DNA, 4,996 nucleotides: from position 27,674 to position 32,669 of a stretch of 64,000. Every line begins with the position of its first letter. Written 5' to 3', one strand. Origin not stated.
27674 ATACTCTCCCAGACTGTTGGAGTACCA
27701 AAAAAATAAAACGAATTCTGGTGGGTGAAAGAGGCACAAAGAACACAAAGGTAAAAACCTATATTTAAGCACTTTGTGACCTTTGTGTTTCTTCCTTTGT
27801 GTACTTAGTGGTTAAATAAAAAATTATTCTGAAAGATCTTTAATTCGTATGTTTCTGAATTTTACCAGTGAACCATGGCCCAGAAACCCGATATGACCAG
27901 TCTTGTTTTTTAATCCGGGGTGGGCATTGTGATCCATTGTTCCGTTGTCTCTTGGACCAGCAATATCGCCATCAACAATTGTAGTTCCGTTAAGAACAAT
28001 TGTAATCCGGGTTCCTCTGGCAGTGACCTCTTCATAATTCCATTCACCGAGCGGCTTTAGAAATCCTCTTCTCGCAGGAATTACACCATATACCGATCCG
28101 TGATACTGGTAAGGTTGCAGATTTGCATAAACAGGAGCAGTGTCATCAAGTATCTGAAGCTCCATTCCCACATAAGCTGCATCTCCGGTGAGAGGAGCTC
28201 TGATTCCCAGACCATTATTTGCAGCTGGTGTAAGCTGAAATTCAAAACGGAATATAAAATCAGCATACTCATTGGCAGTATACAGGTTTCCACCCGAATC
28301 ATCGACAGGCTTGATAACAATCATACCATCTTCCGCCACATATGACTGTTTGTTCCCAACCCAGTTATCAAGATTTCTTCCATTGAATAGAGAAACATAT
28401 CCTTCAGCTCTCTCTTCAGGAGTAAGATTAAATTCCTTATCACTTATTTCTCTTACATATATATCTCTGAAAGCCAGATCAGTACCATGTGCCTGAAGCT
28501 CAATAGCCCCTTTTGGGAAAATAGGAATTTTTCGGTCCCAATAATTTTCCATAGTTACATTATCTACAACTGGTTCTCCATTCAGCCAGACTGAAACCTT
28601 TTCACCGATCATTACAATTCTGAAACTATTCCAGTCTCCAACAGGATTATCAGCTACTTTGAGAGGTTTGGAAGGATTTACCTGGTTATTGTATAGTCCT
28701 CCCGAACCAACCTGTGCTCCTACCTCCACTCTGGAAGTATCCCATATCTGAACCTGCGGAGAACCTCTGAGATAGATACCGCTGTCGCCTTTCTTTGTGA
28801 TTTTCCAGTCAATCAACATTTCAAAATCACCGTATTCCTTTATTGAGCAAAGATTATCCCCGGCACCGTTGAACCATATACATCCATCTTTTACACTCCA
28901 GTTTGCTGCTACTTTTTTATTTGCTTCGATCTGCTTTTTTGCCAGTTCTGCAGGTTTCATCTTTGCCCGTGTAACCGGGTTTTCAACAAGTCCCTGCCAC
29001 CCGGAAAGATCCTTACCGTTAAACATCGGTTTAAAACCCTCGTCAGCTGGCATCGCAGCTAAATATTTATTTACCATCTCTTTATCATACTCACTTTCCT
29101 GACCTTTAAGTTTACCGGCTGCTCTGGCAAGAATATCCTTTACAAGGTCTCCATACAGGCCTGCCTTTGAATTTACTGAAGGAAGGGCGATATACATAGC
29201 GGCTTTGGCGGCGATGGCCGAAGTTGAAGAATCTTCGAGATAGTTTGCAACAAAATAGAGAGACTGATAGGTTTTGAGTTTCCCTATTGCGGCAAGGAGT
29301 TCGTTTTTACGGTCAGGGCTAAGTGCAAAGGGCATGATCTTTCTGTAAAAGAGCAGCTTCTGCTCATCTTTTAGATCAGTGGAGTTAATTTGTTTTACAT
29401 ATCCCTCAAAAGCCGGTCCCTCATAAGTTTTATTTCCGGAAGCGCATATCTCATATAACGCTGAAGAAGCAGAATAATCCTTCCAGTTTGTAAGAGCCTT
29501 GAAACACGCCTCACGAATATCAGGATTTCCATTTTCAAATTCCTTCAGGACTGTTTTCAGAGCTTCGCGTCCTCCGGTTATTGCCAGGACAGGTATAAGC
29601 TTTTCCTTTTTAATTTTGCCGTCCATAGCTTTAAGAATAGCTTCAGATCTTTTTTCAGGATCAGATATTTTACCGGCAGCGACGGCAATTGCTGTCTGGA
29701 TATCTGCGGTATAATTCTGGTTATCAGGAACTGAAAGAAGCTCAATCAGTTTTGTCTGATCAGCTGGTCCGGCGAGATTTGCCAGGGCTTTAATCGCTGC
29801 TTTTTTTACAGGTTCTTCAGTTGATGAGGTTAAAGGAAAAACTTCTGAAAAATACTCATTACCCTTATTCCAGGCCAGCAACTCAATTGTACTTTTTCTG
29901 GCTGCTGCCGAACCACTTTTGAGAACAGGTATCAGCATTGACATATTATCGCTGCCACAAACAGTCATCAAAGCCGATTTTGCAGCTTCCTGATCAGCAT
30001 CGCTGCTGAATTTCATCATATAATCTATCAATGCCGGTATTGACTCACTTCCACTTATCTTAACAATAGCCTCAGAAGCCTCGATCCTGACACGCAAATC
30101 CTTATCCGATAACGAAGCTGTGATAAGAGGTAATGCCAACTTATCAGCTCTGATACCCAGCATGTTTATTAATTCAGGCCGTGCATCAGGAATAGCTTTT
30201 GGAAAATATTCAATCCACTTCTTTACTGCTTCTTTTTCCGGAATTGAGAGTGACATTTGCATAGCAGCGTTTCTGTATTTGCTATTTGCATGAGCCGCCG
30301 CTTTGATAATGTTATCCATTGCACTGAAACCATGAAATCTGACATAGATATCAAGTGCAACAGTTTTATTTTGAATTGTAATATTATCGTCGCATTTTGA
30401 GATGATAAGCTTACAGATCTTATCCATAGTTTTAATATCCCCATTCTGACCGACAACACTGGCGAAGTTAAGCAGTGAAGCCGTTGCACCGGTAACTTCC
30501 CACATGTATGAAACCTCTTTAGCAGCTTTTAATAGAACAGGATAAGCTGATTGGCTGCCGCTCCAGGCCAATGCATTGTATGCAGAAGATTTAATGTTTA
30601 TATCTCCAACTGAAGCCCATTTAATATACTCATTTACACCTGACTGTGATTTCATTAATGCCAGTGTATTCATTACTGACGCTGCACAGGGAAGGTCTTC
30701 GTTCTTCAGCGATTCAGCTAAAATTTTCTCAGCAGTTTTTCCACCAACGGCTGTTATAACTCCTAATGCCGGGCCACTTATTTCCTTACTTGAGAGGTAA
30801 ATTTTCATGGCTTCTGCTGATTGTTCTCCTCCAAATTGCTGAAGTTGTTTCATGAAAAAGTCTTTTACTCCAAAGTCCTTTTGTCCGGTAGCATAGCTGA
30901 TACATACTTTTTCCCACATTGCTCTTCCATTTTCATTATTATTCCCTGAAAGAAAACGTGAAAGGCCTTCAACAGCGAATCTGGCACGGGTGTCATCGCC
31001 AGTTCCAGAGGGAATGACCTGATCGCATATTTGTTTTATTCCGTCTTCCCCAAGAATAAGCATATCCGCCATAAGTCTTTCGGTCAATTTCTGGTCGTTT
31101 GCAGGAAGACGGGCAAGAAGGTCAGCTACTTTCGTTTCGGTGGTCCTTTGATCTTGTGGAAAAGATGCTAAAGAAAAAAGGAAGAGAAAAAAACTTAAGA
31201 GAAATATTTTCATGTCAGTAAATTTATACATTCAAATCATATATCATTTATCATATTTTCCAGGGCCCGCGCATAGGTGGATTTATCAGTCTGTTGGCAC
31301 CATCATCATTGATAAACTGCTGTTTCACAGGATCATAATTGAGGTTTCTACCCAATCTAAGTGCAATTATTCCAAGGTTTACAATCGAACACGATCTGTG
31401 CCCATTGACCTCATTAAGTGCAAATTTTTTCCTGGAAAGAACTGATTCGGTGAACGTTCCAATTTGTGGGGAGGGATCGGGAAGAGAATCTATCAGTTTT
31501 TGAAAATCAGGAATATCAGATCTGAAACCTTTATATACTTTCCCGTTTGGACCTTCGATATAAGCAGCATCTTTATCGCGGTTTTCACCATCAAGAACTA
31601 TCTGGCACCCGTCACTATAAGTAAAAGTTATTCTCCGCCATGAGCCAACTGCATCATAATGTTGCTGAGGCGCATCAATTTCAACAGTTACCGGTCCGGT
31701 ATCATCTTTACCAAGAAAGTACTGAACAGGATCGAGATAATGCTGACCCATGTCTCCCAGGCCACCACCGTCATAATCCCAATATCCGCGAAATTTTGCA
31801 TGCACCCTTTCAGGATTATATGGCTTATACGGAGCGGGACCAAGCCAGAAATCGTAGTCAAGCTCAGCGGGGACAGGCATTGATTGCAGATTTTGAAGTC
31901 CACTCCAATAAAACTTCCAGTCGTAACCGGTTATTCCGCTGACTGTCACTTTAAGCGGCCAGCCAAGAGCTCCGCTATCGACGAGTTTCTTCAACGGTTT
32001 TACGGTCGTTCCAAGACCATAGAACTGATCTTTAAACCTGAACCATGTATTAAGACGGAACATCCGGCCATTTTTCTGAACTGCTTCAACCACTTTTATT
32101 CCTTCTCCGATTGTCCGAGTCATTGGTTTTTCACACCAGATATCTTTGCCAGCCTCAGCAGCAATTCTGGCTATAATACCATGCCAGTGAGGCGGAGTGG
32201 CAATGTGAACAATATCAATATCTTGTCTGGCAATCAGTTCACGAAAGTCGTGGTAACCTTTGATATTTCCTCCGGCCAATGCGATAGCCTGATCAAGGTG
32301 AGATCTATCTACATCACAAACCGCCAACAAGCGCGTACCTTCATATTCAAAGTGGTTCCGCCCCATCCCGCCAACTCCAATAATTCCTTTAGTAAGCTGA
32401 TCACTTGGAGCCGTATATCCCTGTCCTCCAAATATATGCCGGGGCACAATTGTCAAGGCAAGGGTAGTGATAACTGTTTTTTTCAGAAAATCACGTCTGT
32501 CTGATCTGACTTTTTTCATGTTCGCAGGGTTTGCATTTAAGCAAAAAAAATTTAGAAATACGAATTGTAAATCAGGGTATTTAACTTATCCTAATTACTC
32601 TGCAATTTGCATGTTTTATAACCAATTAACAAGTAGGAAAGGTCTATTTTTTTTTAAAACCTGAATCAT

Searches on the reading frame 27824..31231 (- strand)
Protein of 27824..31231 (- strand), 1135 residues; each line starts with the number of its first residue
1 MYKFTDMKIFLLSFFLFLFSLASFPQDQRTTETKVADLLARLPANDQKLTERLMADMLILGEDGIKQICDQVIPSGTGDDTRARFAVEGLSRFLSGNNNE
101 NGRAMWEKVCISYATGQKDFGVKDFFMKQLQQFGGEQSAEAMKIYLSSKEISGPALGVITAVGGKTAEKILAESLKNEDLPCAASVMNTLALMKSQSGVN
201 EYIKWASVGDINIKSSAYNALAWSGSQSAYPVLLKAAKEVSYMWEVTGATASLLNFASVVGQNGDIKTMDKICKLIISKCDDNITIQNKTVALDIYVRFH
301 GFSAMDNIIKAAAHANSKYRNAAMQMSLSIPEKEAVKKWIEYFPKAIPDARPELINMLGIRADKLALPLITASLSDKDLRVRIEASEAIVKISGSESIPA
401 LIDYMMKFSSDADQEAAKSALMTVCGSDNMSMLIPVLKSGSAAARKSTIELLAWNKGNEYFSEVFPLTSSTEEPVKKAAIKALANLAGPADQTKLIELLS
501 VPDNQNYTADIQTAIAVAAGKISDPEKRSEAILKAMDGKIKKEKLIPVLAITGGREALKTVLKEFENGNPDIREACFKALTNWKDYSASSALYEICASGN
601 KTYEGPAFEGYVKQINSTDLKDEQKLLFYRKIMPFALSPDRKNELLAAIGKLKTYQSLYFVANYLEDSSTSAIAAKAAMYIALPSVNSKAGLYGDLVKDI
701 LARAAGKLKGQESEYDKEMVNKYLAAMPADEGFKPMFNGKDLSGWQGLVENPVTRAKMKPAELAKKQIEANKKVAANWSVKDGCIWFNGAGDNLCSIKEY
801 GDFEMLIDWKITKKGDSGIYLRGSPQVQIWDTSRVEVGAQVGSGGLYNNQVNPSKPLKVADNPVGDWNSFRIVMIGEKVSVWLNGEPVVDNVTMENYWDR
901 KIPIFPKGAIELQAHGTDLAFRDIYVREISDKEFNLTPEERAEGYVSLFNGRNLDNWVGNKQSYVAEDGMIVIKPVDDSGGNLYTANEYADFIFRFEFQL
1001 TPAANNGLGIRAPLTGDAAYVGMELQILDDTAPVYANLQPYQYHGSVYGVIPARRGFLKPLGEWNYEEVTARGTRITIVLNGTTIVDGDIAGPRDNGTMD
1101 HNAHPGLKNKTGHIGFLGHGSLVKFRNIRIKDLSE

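Call 26: search_protein_families(library=pfam, proteins=[window:27824-31231:-], max_evalue=0.00001)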
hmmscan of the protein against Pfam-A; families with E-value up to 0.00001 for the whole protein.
window:27824-31231:- (1135 aa): 3 families
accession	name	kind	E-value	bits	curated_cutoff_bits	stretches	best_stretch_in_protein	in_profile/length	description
PF06439.18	3keto-disac_hyd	-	6.6e-84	281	26.8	2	944-1131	1-187/187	3-keto-disaccharide hydrolase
PF13646.12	HEAT_2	-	1.4e-24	86.6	27.7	1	346-421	12-87/88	HEAT repeats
PF02985.28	HEAT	-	5e-07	29.8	23.5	0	367-393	2-28/31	HEAT repeat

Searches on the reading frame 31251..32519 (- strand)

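Call 26: search_protein_families(library=pfam, proteins=[window:31251-32519:-], max_evalue=0.00001)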
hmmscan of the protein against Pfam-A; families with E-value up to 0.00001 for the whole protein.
window:31251-32519:- (422 aa): 3 families
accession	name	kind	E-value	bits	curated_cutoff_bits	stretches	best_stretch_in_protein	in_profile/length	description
PF19051.5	GFO_IDH_MocA_C2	-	1.7e-142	473.8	23.3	1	169-422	1-254/254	Oxidoreductase family, C-terminal alpha/beta domain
PF01408.29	GFO_IDH_MocA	-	3.2e-18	67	24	1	45-156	4-118/120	Oxidoreductase family, NAD-binding Rossmann fold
PF22725.1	GFO_IDH_MocA_C3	-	5.5e-06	26.8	27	0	236-310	28-101/124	GFO/IDH/MocA C-terminal domain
